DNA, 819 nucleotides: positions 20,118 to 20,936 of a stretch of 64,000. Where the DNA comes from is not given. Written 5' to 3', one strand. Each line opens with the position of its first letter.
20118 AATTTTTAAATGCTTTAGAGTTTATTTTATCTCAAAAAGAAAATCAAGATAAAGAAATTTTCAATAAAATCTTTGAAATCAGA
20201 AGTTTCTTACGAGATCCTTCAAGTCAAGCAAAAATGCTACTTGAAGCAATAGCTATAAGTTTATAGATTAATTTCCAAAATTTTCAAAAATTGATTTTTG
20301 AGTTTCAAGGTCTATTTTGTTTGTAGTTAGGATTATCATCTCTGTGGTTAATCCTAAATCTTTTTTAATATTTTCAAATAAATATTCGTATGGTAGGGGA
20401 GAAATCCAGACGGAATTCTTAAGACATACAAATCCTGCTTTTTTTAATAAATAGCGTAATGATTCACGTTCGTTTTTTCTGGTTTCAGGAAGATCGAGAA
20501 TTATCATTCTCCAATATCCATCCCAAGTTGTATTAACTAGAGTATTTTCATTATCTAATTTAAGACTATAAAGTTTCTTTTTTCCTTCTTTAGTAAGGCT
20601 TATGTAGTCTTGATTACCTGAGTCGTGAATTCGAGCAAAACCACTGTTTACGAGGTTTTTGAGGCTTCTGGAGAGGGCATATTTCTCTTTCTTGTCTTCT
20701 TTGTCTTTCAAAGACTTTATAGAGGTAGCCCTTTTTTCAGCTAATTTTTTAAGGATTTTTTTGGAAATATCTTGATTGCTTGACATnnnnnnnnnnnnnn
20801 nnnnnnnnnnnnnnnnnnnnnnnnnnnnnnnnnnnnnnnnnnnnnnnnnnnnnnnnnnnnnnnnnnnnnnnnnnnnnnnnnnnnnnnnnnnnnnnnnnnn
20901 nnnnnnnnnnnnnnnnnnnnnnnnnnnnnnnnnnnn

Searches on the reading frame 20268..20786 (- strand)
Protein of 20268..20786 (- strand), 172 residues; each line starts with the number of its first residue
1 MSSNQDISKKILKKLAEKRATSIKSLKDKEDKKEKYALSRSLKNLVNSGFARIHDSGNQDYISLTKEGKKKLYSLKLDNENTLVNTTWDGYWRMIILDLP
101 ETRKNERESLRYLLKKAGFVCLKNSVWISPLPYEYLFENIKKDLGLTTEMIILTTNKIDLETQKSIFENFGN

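Call 5: search_protein_families(library=pfam, proteins=[window:20268-20786:-], max_evalue=0.1)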
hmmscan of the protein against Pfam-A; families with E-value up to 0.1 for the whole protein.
window:20268-20786:- (172 aa): 4 families
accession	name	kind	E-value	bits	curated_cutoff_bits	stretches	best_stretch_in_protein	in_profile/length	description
PF20803.2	PaaX_M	-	8.9e-22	77.4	24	1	86-165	2-81/83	PaaX protein central Cas2-like domain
PF22665.2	DUF6293_C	-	6.8e-05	23.7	27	1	7-70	31-96/101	DUF6293 C-terminal winged helix domain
PF14277.12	DUF4364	-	0.021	15.1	26.9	1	38-73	36-71/162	Domain of unknown function (DUF4364)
PF05965.19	FYRC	-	0.073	13.7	21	0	76-109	9-42/84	F/Y rich C-terminus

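Call 7: find_homologous_proteins(query=window:20268-20786:-, max_evalue=0.001)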
Query window:20268-20786:- (172 aa): 1958 proteins with E <= 0.001 among 2137 candidates; the best 120 are listed.
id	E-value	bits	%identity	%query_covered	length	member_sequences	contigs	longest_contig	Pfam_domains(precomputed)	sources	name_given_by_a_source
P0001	1.8e-99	348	94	100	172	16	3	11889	PF20803.3,PF22665.4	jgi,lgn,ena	-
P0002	5.0e-95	334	89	100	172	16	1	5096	PF20803.3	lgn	-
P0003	1.1e-94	332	90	98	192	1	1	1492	PF20803.3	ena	-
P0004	1.5e-94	332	90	98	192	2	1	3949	PF20803.3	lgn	-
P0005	5.4e-89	314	85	99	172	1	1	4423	PF20803.3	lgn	-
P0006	4.1e-88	311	85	100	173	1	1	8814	PF20803.3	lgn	-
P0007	8.8e-74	265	72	99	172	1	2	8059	PF20803.3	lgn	-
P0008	3.3e-72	259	71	97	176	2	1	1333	PF20803.3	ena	-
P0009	6.9e-72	258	70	99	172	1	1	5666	PF20803.3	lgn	-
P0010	7.8e-72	258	71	99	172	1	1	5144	PF20803.3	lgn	-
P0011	3.1e-70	253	70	95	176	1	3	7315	PF20803.3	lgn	-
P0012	4.8e-70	252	69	95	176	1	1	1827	PF20803.3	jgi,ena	-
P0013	7.4e-70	252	69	99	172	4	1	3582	PF20803.3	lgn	-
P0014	1.5e-69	251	70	95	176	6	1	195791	PF20803.3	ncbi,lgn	-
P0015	3.7e-69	249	68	99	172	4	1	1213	PF20803.3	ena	-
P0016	3.8e-69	249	67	99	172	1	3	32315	PF20803.3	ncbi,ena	-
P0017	1.8e-68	247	67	99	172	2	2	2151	PF20803.3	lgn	-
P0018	2.5e-68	247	69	95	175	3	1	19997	PF20803.3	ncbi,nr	ncbi:MAG TPA: hypothetical protein VGO63_00235, partial [Candidatus Paceibacterota bacterium]|nr:hyp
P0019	3.6e-68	246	71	95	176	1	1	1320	PF20803.3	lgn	-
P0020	5.3e-68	246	68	95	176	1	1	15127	PF20803.3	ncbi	-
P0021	1.6e-67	244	65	99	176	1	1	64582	PF20803.3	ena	-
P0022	2.8e-67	243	65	99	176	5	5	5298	PF20803.3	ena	-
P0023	7.2e-67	242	67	95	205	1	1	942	PF20803.3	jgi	-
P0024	1.4e-66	241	65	99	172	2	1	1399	PF20803.3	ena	-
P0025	1.7e-66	241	68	97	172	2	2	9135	PF20803.3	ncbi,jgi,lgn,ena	jgi:DNA-binding transcriptional regulator PaaX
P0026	1.7e-66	241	66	97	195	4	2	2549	PF20803.3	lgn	-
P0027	5.2e-66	239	67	99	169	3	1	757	PF20803.3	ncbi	-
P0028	6.1e-66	239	66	99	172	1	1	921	PF20803.3,PF22665.4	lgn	-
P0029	1.1e-65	238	65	99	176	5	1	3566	PF20803.3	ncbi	-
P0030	1.4e-65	238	64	99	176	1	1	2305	PF20803.3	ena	-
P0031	1.5e-65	238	69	95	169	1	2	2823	PF20803.3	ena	-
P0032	1.8e-65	238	64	99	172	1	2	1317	PF20803.3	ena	-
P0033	3.0e-65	237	68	97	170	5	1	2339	PF20803.3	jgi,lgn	-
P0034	4.3e-65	236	66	95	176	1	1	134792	PF20803.3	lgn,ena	-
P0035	5.8e-65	236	67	99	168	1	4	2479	PF20803.3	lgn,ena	-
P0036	8.1e-65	235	67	99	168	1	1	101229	PF20803.3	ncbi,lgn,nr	ncbi:MAG: hypothetical protein NTW62_03230 [Candidatus Nomurabacteria bacterium]|nr:hypothetical pro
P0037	9.3e-65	235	68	94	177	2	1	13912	PF20803.3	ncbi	-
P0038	1.2e-64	235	64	100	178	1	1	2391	PF20803.3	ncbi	-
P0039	1.3e-64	235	63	100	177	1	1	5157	PF20803.3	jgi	jgi:DNA-binding transcriptional regulator PaaX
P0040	1.6e-64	234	68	95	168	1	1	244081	PF12840.14,PF20803.3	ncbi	-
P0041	2.5e-64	234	64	97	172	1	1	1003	PF20803.3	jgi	jgi:DNA-binding transcriptional regulator PaaX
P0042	3.3e-64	233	65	98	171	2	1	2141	PF20803.3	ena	-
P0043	4.7e-64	233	67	95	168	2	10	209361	PF20803.3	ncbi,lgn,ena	ncbi:MAG: hypothetical protein AAB623_01865 [Patescibacteria group bacterium]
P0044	4.8e-64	233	67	95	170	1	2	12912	PF20803.3,PF22665.4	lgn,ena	-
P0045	5.2e-64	233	65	99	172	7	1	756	PF20803.3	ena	-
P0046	5.9e-64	233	63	99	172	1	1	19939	PF20803.3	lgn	-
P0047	7.5e-64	232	67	95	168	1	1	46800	PF20803.3,PF22665.4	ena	-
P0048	7.8e-64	232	65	99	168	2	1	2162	PF20803.3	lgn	-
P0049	7.8e-64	232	65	95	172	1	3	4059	PF20803.3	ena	-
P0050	7.9e-64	232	66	99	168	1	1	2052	PF20803.3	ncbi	-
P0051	9.1e-64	232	64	99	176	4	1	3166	PF20803.3,PF22665.4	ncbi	-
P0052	9.9e-64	232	66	99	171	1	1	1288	PF20803.3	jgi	jgi:DNA-binding transcriptional regulator PaaX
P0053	1.1e-63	232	66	99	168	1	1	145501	PF20803.3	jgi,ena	-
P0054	1.1e-63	232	64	99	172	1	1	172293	PF20803.3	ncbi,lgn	-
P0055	1.2e-63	232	64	100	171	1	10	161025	PF20803.3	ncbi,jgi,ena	ncbi:MAG TPA: hypothetical protein VJH06_02430 [Candidatus Paceibacterota bacterium]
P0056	1.4e-63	231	64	99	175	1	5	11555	PF20803.3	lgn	-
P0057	1.4e-63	231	66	99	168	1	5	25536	PF20803.3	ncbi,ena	-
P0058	1.6e-63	231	64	99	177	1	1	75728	PF20803.3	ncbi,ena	-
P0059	1.6e-63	231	63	99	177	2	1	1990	PF20803.3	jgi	jgi:DNA-binding transcriptional regulator PaaX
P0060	1.7e-63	231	63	99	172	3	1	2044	PF20803.3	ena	-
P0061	2.0e-63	231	64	95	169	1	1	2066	PF20803.3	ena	-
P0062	2.3e-63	231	69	95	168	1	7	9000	PF20803.3,PF22665.4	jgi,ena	-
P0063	2.4e-63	231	65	99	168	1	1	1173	PF20803.3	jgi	-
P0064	2.4e-63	231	66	95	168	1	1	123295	PF20803.3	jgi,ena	-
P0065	2.7e-63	230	65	99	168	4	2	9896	PF20803.3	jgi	jgi:DNA-binding transcriptional regulator PaaX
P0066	2.8e-63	230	66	99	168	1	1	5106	PF20803.3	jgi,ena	-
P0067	3.9e-63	230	65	99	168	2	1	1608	PF20803.3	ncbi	-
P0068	3.9e-63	230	63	99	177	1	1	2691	PF20803.3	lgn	-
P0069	3.9e-63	230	65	99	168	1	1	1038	PF20803.3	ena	-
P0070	4.8e-63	230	65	99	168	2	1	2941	PF20803.3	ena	-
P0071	5.1e-63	230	63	95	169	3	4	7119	PF20803.3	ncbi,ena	-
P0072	5.4e-63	229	66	95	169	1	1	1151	PF20803.3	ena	-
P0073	5.5e-63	229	65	99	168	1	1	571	PF20803.3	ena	-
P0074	5.8e-63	229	65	99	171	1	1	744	PF20803.3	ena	-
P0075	6.7e-63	229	65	95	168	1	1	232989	PF20803.3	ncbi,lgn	-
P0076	6.8e-63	229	63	98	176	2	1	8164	PF20803.3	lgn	-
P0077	7.8e-63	229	65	97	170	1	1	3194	PF20803.3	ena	-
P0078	9.7e-63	229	63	99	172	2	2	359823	PF20803.3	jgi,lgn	jgi:DNA-binding transcriptional regulator PaaX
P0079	1.0e-62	229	65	97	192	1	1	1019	PF20803.3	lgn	-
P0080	1.1e-62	228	62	91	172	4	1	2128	PF20803.3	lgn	-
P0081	1.3e-62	228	67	96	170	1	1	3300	PF20803.3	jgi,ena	-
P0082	1.4e-62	228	66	95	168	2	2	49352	PF20803.3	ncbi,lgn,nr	ncbi:hypothetical protein HYW73_03330 [Candidatus Nomurabacteria bacterium]|nr:hypothetical protein 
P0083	1.5e-62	228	64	97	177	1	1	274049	PF20803.3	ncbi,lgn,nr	ncbi:hypothetical protein K8Q94_00805 [Candidatus Nomurabacteria bacterium]|nr:hypothetical protein 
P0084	1.6e-62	228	67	95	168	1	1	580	PF20803.3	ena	-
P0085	1.6e-62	228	64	98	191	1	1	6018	PF20803.3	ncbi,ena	-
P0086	1.8e-62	228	66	95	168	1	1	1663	PF20803.3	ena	-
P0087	1.8e-62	228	65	95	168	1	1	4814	PF20803.3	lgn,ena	-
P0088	1.8e-62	228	64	100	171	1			PF20803.3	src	-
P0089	1.9e-62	228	63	97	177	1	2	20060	PF20803.3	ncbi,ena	-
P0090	2.0e-62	228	65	99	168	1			PF20803.3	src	-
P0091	2.3e-62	227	65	99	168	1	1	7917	PF20803.3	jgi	jgi:DNA-binding transcriptional regulator PaaX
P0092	2.8e-62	227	64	100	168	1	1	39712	PF20803.3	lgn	-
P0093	2.9e-62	227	64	95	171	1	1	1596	PF20803.3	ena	-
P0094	3.0e-62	227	64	99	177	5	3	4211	PF20803.3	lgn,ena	-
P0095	3.2e-62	227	65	95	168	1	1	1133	PF20803.3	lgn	-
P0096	3.4e-62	227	66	99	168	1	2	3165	PF20803.3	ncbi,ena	-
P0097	4.0e-62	227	63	99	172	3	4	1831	PF20803.3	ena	-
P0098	4.1e-62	227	63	96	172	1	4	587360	PF20803.3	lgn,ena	-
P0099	4.5e-62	226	64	97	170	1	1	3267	PF20803.3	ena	-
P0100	4.7e-62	226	65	95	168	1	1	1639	PF20803.3,PF22665.4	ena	-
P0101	4.8e-62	226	63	100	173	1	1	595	PF20803.3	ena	-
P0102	5.0e-62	226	64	99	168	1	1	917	PF20803.3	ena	-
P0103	5.1e-62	226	62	99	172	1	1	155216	PF20803.3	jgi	jgi:DNA-binding transcriptional regulator PaaX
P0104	5.2e-62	226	61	99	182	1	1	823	PF20803.3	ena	-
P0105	5.2e-62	226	65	99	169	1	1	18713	PF20803.3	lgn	-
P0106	5.3e-62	226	66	95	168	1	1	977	PF20803.3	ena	-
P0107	5.7e-62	226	61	99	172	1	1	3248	PF20803.3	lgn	-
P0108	5.8e-62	226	65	99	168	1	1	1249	PF20803.3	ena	-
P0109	5.9e-62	226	61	99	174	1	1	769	PF20803.3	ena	-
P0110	6.2e-62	226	65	99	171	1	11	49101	PF20803.3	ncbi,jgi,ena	ncbi:MAG TPA: hypothetical protein VJI33_04565 [Candidatus Paceibacterota bacterium]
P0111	6.8e-62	226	64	98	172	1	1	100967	PF20803.3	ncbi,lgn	-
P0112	6.9e-62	226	64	99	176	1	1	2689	PF20803.3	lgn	-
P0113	7.1e-62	226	64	98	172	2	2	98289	PF20803.3,PF22665.4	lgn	-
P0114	7.3e-62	226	64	99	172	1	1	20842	PF20803.3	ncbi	-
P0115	7.3e-62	226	61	99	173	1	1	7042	PF20803.3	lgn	-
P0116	7.5e-62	226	61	100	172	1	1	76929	PF20803.3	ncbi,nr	ncbi:MAG: hypothetical protein Q8O46_04710 [bacterium]|nr:hypothetical protein [bacterium]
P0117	8.2e-62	226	66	99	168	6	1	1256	PF20803.3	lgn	-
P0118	8.5e-62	226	63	99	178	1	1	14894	PF20803.3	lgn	-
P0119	8.8e-62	226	61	99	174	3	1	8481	PF20803.3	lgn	-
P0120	9.0e-62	225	65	95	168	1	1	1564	PF20803.3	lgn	-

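Call 8: search_protein_families(library=ncbifam, proteins=[window:20268-20786:-], max_evalue=1)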
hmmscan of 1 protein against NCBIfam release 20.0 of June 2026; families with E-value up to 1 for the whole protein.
window:20268-20786:- (172 aa): 4 families
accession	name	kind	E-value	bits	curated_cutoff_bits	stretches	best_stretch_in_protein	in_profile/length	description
TIGR02277.1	PaaX_trns_reg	equivalog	8e-09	35.4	264.55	1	40-142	39-138/279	phenylacetic acid degradation operon negative regulatory protein PaaX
TIGR01573.1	cas2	equivalog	0.015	15.5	24.5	1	94-132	4-43/96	CRISPR-associated endonuclease Cas2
NF033788.1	HTH_metalloreg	subfamily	0.081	12.8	55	1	10-71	15-75/77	metalloregulator ArsR/SmtB family transcription factor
NF047630.1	SulOxRed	equivalog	0.18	10.8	400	1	106-155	90-135/308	sulfur oxygenase/reductase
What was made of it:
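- On PaaX (TIGR02277 equivalog): 35.4 bits against 264.55 (call 8).
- On Cas2 (CRISPR adaptation nuclease): TIGR01573 scores 15.5 bits against a cut-off of 24.5 (call 8).
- Closest known: PaaX. Different: It scores 35 bits against the 264.55-bit equivalog cut-off (call 8).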

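Call 10: find_related_loci(query=A1, collection=genome_contigs, flank=4000)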
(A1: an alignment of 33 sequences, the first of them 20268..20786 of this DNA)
Query A1 (172 aa) in genome_contigs; peptide patterns used: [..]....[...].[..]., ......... (x = any residue, [..] = any of these).
308 stretches matched a pattern; 294 encode a relative of the query (tblastn E <= 1e-3); the best 80 are kept; 80 distinct loci.
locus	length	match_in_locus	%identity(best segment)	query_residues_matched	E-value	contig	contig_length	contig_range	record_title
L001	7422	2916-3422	89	4-172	1e-100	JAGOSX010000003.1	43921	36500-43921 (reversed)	MAG: Candidatus Paceibacterota bacterium isolate Gw_Eff_bin_351 Gw_Eff_1378_length_43921_cov_15.269032, whole genome sho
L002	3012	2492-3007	93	1-172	2e-101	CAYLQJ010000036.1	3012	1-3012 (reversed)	MAG TPA_asm: uncultured Candidatus Saccharibacteria bacterium isolate SRP285395_co1_362 genome assembly, contig: NODE_66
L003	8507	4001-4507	92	4-172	6e-96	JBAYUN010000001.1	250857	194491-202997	MAG: Candidatus Paceibacterota bacterium isolate SO_2016_LW3_36 scaffold00049_LW162_2016, whole genome shotgun sequence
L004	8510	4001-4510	69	1-170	4e-76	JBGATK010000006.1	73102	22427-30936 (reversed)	MAG: Candidatus Paceibacteria bacterium isolate MAG_AAO_AS.39 AAOAS-39_NODE_6_length_73102_cov_11.472948, whole genome s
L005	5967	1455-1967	67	1-171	5e-76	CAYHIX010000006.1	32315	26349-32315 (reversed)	MAG TPA_asm: uncultured Candidatus Saccharibacteria bacterium isolate ERP119705_co13_454 genome assembly, contig: NODE_1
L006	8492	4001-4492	70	8-171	1e-75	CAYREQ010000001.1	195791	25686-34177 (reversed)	MAG TPA_asm: uncultured Candidatus Saccharibacteria bacterium isolate SRP278252_co2_640 genome assembly, contig: NODE_69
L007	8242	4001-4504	67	4-171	2e-74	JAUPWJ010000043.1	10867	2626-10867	MAG: Patescibacteria group bacterium isolate erpe_2018_sw_45hr_WHONDRS-SW48-000100_B_bin.30 scaffold_783658, whole genom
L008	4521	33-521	69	8-170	1e-74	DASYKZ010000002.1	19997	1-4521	MAG TPA_asm: Candidatus Paceibacterota bacterium isolate SMAG_U4335 k141_4076066, whole genome shotgun sequence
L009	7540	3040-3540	66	4-170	6e-72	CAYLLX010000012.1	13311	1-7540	MAG TPA_asm: uncultured Candidatus Saccharibacteria bacterium isolate SRP286056_co1_678 genome assembly, contig: NODE_58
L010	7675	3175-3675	66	1-171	2e-70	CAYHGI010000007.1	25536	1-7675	MAG TPA_asm: uncultured Candidatus Saccharibacteria bacterium isolate ERP119705_co12_309 genome assembly, contig: NODE_2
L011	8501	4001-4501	67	1-171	1e-70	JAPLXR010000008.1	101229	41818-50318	MAG: Candidatus Nomurabacteria bacterium isolate LacPavin_0818_WC55_MAG_33_13 LacPavin_0818_WC55_scaffold_825399, whole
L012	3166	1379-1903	64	1-171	1e-70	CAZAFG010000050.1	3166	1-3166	MAG TPA_asm: uncultured Candidatus Saccharibacteria bacterium isolate SRP286056_co2_554 genome assembly, contig: NODE_56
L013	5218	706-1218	64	1-172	2e-70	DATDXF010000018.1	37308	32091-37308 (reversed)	MAG TPA_asm: Candidatus Paceibacterota bacterium isolate SMAG_U8131 k141_857744, whole genome shotgun sequence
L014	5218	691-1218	64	1-171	6e-70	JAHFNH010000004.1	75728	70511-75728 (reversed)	MAG: Candidatus Nomurabacteria bacterium isolate nzgw476 NODE_167_length_75729_cov_6.144509, whole genome shotgun sequen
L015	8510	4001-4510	65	1-170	7e-70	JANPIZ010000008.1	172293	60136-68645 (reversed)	MAG: Candidatus Nomurabacteria bacterium isolate VAR_61_metabat_48 VAR_61_k141_730931, whole genome shotgun sequence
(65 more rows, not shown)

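Call 27: predict_structure(alignment_id=A1)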
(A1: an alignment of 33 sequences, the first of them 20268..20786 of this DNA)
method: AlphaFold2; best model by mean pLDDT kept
length: 172 residues; sequences in the alignment: 33
mean_pLDDT: 74.9   pTM: 0.47
mean pLDDT of the five models: 74.9, 74.0, 73.0, 71.1, 70.3
residues with pLDDT >= 90: 18; 70-90: 102; 50-70: 36; < 50: 16
segments of 3 or more residues with pLDDT < 50: 1-4, 75-85
pLDDT, mean of each block of 10 residues (from residue 1): 57 69 67 69 74 76 74 50 57 91 89 88 86 84 87 88 73 49
secondary structure, 60 per line:
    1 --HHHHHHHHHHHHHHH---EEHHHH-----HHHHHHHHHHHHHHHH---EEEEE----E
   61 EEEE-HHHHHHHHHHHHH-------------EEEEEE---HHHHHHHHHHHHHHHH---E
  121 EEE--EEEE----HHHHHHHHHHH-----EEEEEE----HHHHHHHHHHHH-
elements in order: H3-17 H23-26 H32-47 E51-55 E60-64 H66-78 E92-97 H101-116 E120-123 E126-129 H134-144 E150-155 H160-171

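Call 29: search_solved_structures(query=A1, max_evalue=1, show_alignments=2)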
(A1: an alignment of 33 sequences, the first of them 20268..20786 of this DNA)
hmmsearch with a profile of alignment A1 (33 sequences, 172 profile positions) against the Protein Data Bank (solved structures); distinct sequences matched with E-value up to 1: 19.
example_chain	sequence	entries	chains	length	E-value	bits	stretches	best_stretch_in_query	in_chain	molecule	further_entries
3nrv_A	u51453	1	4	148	0.085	15.7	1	10-71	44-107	Putative transcriptional regulator (MarR/EmrR family)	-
6woo_KK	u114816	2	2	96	0.12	15.3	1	26-74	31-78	eS10 | Small ribosomal subunit protein eS10A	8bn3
6i7o_C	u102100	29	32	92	0.13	15.2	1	26-74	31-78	40S ribosomal protein S10-A | Small ribosomal subunit protein eS10A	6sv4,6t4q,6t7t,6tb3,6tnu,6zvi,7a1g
4uer_7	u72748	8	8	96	0.14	15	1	26-74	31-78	ES10 | 40S ribosomal protein S10-A | Small ribosomal subunit protein eS10A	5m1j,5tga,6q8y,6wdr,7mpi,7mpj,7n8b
5i4l_C0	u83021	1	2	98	0.15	14.9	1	26-74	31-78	40S ribosomal protein S10-A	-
4u3n_c0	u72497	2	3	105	0.15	14.9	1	26-74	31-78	40S ribosomal protein S10-A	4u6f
4u3m_C0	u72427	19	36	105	0.15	14.9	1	26-74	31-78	40S ribosomal protein S10-B | 40S ribosomal protein S10-A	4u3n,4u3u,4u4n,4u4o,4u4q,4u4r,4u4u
4v92_BK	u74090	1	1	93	0.17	14.8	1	25-74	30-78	ES10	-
3j6x_10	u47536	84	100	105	0.19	14.6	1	26-74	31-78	40S ribosomal protein S10 | 40S ribosomal protein S10-A | eS10 (yeast S10)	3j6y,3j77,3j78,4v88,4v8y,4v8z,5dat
5fci_c0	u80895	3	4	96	0.19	14.6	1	26-73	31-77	40S ribosomal protein S10-A | 40S ribosomal protein S10-A,40S ribosomal protein S10-A,40S ribosomal protein S10-A,40S ri | Small ribosomal subunit protein eS10A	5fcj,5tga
5dgf_C0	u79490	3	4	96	0.21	14.4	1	26-72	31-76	40S ribosomal protein S10-A | 40S ribosomal protein S10-A,40S ribosomal protein S10-A,40S Ribosomal Protein S10-A | 40S ribosomal protein S10-A,40S Ribosomal Pr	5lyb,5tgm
5fci_C0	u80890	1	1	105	0.23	14.3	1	26-73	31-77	40S ribosomal protein S10-A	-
5lyb_c0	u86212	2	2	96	0.24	14.2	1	26-72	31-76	40S ribosomal protein S10-A,40S ribosomal protein S10-A,40S Ribosomal Protein S10 | 40S ribosomal protein S10-A,40S Ribosomal Protein S10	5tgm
3df8_A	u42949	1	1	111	0.35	13.7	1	7-75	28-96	possible HxlR family transcriptional factor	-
6jbx_A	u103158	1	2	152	0.37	13.7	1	34-91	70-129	Fatty acid biosynthesis transcriptional regulator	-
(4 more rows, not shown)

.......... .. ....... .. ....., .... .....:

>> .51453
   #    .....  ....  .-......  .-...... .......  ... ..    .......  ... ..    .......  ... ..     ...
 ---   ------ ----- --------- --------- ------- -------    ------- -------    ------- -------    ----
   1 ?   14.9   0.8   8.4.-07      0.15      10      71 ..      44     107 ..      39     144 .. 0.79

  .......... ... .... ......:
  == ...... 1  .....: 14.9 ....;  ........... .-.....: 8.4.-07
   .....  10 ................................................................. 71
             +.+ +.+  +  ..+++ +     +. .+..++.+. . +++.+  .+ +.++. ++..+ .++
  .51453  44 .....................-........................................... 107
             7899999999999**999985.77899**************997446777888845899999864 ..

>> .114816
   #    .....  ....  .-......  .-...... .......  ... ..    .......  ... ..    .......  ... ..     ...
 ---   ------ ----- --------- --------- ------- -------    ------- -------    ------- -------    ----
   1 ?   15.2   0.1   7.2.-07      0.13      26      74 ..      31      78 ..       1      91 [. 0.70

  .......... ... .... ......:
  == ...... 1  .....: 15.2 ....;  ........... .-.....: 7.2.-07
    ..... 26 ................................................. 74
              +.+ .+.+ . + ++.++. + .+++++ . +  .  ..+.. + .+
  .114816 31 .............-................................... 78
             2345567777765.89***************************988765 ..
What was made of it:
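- Tried and rejected: (2) Sequence search of the family profile against PDB gave nothing significant; the best E-value was 0.085 (call 29).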

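Call 30: fold_search(model_id=the predicted structure, library=pdb)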
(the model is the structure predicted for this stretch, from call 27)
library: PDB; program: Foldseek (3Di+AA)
matches with E <= 10: 1323; with E <= 0.001: 1
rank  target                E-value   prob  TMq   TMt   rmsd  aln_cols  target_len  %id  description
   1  8a39_AP1              1.1e-05  1.00  0.43  0.27   6.2       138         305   18  Crystal Structure of PaaX from Escherichia coli W (released 2023-07-05)
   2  3kfw                  1.9e-03  1.00  0.39  0.30   6.1       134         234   17  Uncharacterized protein Rv0674 from Mycobacterium tuberculosis (released 2009-12-01)
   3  3l09_A                2.1e-03  0.99  0.36  0.29   7.7       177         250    8  Crystal structure of Putative transcriptional regulator (JANN_22DEC04_CONTIG27_REVISED_GENE3569) from Jannaschia sp. C (released 2010-01-12)
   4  3l09_C                2.6e-03  0.97  0.27  0.22   7.6       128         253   10  Crystal structure of Putative transcriptional regulator (JANN_22DEC04_CONTIG27_REVISED_GENE3569) from Jannaschia sp. C (released 2010-01-12)
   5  3l09_B                3.5e-03  0.99  0.35  0.28   7.3       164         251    8  Crystal structure of Putative transcriptional regulator (JANN_22DEC04_CONTIG27_REVISED_GENE3569) from Jannaschia sp. C (released 2010-01-12)
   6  3l09_D                4.8e-03  0.95  0.29  0.22   7.4       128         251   10  Crystal structure of Putative transcriptional regulator (JANN_22DEC04_CONTIG27_REVISED_GENE3569) from Jannaschia sp. C (released 2010-01-12)
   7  3cjn                  1.0e-02  0.99  0.34  0.39  14.2       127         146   17  Crystal structure of transcriptional regulator, MarR family, from Silicibacter pomeroyi (released 2008-03-25)
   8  4jba_B                1.0e-02  0.99  0.31  0.38  10.8       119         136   24  Crystal Structure of the Oxidized Form of MarR from E.coli (released 2013-10-16)
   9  3e6m_G                1.3e-02  1.00  0.36  0.42  12.6       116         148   23  The crystal structure of a MarR family transcriptional regulator from Silicibacter pomeroyi DSS. (released 2008-09-02)
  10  9h6t_A                1.7e-02  1.00  0.32  0.49   3.9        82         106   21  Partial Cas1-Cas2 CRISPR integrase complex bound to a half-integration product, Streptococcus thermophilus DGCC 7710 C (released 2026-02-18)
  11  3f6v                  2.0e-02  1.00  0.34  0.56   4.7        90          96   16  Crystal structure of Possible transcriptional regulator for arsenical resistance (released 2008-11-25)
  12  5ffx_A                2.0e-02  0.97  0.33  0.40  10.9       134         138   18  S. aureus MepR G34K Mutant (released 2016-12-21)
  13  6o8m                  2.1e-02  1.00  0.33  0.57   3.9        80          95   19  Crystal Structure of C9S apo Sulfide-responsive transcriptional repressor (SqrR) from Rhodobacter capsulated bound to di (released 2020-04-01)
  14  6pcp_B                2.1e-02  0.99  0.37  0.45  12.6       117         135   17  Mechanism for regulation of DNA binding of Bordetella bronchiseptica BpsR by 6-hydroxynicotinic acid (released 2019-11-06)
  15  6pco_B                2.4e-02  0.99  0.36  0.45  12.8       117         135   17  Mechanism for regulation of DNA binding of Bordetella bronchiseptica BpsR by 6-hydroxynicotinic acid (released 2019-11-06)
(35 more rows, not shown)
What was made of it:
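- Closest known: PaaX. Same: PaaX is the best structural match (calls 5, 30).
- Closest known: MarR/ArsR-type wHTH dimers on short palindromes. Same: The predicted wHTH resembles MarR and ArsR/SqrR structures (call 30).
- (7) Fold. wHTH plus ferredoxin-like domain, best structural match E. coli PaaX (calls 27, 30).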

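Call 31: search_protein_representatives(alignment_id=A1)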
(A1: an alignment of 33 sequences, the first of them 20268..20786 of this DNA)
Query: 33 sequences, 172 profile positions. Proteins with E-value up to 0.001 (for the whole library): 3390; up to 1e-10: 1114; up to 1e-30: 20. The best 150 are listed.
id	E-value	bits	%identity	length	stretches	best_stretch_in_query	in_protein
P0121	1.9e-71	255.5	-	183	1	1-171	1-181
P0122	1.4e-70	252.7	-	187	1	3-171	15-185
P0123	3.7e-54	199.2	-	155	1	49-171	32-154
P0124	8.6e-54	198.1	-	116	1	62-172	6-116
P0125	6.2e-52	192.0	-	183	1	1-171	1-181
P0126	1.7e-47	177.6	-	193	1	6-171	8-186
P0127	1.8e-46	174.2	-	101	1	74-172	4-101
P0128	5.2e-46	172.7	-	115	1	72-160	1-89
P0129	1.2e-45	171.5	-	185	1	1-171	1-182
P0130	3.3e-45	170.1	-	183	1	1-170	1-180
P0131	7.8e-44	165.6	-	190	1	1-169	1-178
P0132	4.6e-42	159.9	-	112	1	6-113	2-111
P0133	2.4e-37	144.5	-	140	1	3-112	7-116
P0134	2.0e-36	141.5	-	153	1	1-109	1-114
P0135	1.5e-35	138.7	-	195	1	24-170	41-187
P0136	3.8e-34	134.1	-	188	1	4-171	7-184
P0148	1.4e-26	109.5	-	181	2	25-163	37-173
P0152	7.2e-24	100.7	-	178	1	14-160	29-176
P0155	2.0e-23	99.2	-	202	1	28-168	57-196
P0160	2.3e-21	92.5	-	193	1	25-160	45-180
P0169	5.1e-20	88.1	-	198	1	22-162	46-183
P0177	1.5e-19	86.6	-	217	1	30-161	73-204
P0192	1.0e-18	83.9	-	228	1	31-158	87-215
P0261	3.0e-17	79.1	-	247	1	24-165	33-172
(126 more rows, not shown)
